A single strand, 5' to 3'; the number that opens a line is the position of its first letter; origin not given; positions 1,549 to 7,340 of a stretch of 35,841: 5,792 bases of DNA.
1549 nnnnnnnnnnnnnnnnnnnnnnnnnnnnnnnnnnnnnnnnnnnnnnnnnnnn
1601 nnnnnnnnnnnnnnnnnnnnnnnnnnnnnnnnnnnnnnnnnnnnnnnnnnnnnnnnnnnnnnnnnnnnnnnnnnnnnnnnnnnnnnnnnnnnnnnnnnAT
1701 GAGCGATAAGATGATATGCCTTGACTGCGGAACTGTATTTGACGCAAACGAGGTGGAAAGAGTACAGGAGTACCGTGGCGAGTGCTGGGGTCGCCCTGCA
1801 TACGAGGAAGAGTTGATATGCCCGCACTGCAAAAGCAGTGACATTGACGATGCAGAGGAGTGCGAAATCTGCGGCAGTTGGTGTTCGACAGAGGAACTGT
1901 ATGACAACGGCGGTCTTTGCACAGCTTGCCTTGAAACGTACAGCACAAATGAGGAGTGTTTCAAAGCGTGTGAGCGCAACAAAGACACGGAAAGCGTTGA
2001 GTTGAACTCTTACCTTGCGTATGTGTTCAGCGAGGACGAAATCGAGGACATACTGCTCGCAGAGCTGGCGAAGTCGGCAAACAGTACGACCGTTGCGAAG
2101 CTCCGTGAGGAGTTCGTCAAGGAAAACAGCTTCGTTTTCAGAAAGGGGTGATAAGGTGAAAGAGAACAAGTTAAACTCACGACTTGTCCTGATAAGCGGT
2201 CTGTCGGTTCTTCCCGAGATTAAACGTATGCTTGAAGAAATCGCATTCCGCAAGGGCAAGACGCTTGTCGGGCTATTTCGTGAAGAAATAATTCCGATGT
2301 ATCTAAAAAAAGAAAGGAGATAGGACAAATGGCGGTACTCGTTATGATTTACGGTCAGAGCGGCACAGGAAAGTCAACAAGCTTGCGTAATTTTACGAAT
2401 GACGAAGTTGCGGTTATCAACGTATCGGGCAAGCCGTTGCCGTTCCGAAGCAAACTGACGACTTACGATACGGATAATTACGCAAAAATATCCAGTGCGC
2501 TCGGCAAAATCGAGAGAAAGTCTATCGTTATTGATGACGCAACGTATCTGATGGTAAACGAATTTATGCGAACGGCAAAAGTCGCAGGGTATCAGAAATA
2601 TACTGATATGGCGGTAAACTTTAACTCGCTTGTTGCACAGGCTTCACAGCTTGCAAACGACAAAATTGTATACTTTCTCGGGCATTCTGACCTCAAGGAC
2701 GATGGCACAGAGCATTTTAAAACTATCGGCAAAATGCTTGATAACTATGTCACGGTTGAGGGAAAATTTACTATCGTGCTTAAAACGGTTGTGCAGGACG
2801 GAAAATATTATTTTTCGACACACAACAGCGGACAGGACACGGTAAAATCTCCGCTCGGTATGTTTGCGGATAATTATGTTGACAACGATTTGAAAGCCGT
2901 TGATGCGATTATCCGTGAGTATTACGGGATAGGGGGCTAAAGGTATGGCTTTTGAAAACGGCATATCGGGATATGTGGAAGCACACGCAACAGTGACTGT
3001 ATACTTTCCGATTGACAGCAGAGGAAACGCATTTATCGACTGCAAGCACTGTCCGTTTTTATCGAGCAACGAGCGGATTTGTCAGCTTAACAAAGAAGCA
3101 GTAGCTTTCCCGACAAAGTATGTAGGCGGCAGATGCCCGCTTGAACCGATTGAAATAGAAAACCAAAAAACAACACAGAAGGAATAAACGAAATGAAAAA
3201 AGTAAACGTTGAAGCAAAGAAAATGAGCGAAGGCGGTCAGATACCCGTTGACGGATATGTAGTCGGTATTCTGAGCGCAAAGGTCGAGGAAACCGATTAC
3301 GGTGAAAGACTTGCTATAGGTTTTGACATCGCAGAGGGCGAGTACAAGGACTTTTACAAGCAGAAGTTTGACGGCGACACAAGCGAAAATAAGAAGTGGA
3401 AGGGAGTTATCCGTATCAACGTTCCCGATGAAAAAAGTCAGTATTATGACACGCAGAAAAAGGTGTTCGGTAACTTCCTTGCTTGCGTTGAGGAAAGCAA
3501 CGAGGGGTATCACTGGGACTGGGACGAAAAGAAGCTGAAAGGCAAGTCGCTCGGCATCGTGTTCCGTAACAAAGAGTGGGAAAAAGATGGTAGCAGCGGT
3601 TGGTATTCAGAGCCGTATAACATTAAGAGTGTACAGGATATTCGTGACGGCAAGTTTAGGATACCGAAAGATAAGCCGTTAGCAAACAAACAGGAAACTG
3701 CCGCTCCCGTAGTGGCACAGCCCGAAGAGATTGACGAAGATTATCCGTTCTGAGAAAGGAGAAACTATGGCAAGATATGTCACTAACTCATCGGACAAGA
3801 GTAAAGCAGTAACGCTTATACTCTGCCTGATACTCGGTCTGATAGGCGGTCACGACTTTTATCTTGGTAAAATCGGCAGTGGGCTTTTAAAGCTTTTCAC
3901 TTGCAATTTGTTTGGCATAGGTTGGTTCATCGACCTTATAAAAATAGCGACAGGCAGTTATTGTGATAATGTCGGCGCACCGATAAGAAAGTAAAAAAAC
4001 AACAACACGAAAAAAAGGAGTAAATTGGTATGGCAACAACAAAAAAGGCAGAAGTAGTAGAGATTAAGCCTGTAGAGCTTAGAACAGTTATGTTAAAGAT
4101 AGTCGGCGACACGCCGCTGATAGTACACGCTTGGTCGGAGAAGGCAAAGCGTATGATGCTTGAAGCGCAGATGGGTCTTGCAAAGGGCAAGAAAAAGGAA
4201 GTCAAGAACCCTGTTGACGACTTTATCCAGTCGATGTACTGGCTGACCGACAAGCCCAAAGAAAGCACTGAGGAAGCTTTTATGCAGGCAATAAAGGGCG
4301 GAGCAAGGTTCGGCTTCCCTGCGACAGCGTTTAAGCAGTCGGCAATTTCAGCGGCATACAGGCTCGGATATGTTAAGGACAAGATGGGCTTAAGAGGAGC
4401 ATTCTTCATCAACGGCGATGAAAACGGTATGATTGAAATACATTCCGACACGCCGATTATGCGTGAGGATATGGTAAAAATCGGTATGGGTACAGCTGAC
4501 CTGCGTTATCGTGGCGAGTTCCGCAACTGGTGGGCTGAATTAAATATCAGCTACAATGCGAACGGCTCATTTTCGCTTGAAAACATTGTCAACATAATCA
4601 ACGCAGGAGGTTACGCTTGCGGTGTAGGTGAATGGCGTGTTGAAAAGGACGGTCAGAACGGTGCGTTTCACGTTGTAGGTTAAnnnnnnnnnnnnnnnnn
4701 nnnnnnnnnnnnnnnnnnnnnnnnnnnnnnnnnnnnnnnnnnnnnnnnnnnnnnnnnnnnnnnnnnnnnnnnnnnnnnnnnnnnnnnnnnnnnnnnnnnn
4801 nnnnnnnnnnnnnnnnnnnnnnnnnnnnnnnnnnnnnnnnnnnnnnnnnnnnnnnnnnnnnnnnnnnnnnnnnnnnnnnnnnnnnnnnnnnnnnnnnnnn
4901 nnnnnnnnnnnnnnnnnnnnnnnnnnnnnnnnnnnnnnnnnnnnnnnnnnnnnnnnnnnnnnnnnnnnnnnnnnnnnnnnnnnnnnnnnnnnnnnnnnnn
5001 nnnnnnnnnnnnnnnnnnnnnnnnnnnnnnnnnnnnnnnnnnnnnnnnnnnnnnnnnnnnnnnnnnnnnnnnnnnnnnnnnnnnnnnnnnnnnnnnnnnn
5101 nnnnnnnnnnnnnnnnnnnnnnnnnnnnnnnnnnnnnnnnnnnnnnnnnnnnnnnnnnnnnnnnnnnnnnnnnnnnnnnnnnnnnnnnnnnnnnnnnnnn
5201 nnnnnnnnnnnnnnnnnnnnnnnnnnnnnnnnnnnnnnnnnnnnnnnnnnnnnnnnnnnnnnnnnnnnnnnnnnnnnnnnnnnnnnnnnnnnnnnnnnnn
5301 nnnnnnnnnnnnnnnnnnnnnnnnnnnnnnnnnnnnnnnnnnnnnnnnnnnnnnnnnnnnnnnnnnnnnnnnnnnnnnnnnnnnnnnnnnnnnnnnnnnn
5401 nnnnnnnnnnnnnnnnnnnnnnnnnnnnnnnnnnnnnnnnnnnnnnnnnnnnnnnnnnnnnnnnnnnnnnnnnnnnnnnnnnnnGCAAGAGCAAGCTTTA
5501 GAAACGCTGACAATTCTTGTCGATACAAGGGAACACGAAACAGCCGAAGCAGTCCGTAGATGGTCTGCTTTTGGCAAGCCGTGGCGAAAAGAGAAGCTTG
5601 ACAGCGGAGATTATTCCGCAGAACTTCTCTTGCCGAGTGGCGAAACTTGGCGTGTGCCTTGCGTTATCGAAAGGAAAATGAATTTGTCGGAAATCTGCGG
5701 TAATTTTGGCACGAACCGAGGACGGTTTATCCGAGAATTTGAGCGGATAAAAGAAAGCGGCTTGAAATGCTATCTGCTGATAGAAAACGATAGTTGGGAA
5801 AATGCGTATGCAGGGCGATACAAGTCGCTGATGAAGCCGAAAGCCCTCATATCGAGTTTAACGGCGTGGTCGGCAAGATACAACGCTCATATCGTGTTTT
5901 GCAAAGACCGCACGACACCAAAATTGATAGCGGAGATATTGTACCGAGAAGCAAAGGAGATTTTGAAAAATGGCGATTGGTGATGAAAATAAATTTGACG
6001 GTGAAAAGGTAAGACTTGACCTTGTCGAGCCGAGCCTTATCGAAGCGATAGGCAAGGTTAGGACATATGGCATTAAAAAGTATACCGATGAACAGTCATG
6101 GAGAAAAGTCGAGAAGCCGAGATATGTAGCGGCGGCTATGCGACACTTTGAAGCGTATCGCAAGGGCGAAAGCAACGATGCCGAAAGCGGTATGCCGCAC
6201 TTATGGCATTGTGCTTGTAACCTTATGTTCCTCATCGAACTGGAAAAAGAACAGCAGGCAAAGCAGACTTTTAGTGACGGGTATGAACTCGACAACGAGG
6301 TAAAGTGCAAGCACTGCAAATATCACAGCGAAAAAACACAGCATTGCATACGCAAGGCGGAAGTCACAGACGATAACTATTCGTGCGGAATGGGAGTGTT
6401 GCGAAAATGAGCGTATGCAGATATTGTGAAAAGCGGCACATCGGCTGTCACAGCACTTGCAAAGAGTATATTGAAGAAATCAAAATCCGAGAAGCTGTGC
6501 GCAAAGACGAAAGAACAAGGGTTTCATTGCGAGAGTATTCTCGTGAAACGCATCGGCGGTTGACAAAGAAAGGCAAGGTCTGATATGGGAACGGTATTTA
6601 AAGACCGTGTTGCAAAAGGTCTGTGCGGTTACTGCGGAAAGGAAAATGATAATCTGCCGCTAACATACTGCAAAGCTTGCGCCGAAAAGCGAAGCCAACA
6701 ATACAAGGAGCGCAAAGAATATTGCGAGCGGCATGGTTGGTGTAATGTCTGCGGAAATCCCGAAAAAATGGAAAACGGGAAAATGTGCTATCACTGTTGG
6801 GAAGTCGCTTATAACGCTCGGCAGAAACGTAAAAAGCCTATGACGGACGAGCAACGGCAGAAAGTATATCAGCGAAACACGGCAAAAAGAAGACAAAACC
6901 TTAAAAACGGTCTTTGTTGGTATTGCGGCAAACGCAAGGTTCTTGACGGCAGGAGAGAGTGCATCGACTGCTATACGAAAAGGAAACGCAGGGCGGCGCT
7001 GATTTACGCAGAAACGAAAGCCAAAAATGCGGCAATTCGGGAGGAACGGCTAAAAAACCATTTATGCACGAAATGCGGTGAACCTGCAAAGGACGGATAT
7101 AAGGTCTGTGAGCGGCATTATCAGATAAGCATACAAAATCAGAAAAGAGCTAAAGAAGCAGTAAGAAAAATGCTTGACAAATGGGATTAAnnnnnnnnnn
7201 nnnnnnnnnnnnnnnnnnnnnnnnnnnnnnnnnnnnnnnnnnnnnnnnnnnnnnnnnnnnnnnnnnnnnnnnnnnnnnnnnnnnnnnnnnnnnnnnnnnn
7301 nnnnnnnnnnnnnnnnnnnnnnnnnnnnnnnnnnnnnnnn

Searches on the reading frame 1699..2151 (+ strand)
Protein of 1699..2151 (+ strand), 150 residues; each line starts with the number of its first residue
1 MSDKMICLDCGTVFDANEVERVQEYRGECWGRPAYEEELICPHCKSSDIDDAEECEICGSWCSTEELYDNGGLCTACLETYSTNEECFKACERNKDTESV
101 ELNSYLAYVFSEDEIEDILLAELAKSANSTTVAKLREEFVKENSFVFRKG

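Call 21: search_protein_families(library=pfam, proteins=[window:1699-2151:+], max_evalue=0.01)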
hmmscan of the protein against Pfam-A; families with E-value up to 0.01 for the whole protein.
window:1699-2151:+ (150 aa): 0 families

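Call 59: search_protein_families(library=phrogs, proteins=[window:1699-2151:+], max_evalue=0.001)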
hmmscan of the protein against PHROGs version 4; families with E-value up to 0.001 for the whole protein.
window:1699-2151:+ (150 aa): 1 family
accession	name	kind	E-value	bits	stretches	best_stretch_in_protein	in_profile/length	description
phrog_27517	-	unknown function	5.7e-08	33.8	1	6-69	14-70/73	-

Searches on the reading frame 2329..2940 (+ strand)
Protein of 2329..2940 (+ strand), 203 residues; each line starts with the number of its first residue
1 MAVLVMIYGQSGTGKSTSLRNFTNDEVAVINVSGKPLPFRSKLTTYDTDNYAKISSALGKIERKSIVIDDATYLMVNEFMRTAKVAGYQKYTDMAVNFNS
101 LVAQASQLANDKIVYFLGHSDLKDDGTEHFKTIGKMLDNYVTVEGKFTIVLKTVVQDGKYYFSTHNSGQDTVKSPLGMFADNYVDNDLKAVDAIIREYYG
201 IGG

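Call 21: search_protein_families(library=pfam, proteins=[window:2329-2940:+], max_evalue=0.01)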
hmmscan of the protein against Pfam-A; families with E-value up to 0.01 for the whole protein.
window:2329-2940:+ (203 aa): 6 families
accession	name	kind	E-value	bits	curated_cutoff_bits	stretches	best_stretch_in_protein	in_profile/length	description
PF13479.12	AAA_24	-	3.5e-08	34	27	1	4-166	4-186/195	AAA domain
PF13401.12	AAA_22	-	0.00011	23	27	1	4-35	7-33/130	AAA domain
PF13191.12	AAA_16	-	0.00012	23.1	32.6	1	4-128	26-149/167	AAA ATPase domain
PF25199.1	nSTAND_NTPase5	-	0.0013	19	34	1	4-72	43-106/145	Novel STAND NTPase 5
PF13671.12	AAA_33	-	0.0028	18.4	27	0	4-96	1-102/143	AAA domain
PF03193.22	RsgA_GTPase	-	0.0095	16.2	30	0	5-34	109-139/174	RsgA GTPase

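Call 59: search_protein_families(library=phrogs, proteins=[window:2329-2940:+], max_evalue=0.001)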
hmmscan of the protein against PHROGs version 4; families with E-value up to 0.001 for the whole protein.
window:2329-2940:+ (203 aa): 2 families
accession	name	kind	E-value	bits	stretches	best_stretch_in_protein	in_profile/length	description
phrog_2872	-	DNA, RNA and nucleotide metabolism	1.2e-73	248.4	1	1-201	1-213/219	Sak4-like ssDNA annealing protein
phrog_124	-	DNA, RNA and nucleotide metabolism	1.5e-14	55.2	1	3-199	44-261/382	Sak4-like ssDNA annealing protein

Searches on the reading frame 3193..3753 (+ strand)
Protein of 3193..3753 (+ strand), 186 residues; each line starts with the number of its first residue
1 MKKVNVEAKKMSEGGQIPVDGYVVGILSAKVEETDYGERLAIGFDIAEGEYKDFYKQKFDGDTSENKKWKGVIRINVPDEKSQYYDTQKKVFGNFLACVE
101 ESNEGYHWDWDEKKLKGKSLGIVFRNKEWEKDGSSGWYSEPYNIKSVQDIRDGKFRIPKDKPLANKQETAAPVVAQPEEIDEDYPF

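Call 21: search_protein_families(library=pfam, proteins=[window:3193-3753:+], max_evalue=0.01)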
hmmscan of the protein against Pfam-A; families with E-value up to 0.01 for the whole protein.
window:3193-3753:+ (186 aa): 0 families

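Call 59: search_protein_families(library=phrogs, proteins=[window:3193-3753:+], max_evalue=0.001)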
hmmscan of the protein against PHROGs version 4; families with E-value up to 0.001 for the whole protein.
window:3193-3753:+ (186 aa): 1 family
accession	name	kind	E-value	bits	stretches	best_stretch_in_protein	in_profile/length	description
phrog_18107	-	unknown function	1.2e-20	75.4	1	8-176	10-179/201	-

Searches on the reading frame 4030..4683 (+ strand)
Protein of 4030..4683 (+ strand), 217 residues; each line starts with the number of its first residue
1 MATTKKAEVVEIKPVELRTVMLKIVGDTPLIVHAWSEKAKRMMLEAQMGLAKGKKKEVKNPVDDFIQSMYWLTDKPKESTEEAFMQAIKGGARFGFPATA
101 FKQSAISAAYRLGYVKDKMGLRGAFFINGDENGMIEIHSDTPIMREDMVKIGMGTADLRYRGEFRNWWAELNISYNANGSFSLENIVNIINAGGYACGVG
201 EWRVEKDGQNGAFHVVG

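Call 21: search_protein_families(library=pfam, proteins=[window:4030-4683:+], max_evalue=0.01)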
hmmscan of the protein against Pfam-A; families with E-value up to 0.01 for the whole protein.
window:4030-4683:+ (217 aa): 0 families

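Call 59: search_protein_families(library=phrogs, proteins=[window:4030-4683:+], max_evalue=0.001)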
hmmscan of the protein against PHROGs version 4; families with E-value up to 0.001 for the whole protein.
window:4030-4683:+ (217 aa): 1 family
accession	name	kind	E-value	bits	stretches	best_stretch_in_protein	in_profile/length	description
phrog_4652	-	unknown function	2.4e-24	87.1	1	17-204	3-182/194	-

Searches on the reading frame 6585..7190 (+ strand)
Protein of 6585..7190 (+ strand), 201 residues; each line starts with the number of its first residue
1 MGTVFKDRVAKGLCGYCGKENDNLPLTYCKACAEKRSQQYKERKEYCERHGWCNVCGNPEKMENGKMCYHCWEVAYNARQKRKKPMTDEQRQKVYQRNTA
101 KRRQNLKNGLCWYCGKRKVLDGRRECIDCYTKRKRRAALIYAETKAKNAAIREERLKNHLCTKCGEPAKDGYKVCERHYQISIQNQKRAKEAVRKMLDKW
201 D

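Call 12: search_protein_families(library=pfam, proteins=[window:6585-7190:+], max_evalue=0.01)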
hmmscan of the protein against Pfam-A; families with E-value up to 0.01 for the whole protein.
window:6585-7190:+ (201 aa): 2 families
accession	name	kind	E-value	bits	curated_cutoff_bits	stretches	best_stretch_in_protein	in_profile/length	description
PF18912.6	DZR_2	-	0.00014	22.1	27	0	53-72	10-28/56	Double zinc ribbon domain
PF24463.1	DUF7577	-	0.0036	17.3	28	1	14-34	5-24/27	Domain of unknown function (DUF7577)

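Call 59: search_protein_families(library=phrogs, proteins=[window:6585-7190:+], max_evalue=0.001)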
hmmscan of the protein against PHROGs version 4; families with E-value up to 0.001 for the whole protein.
window:6585-7190:+ (201 aa): 0 families
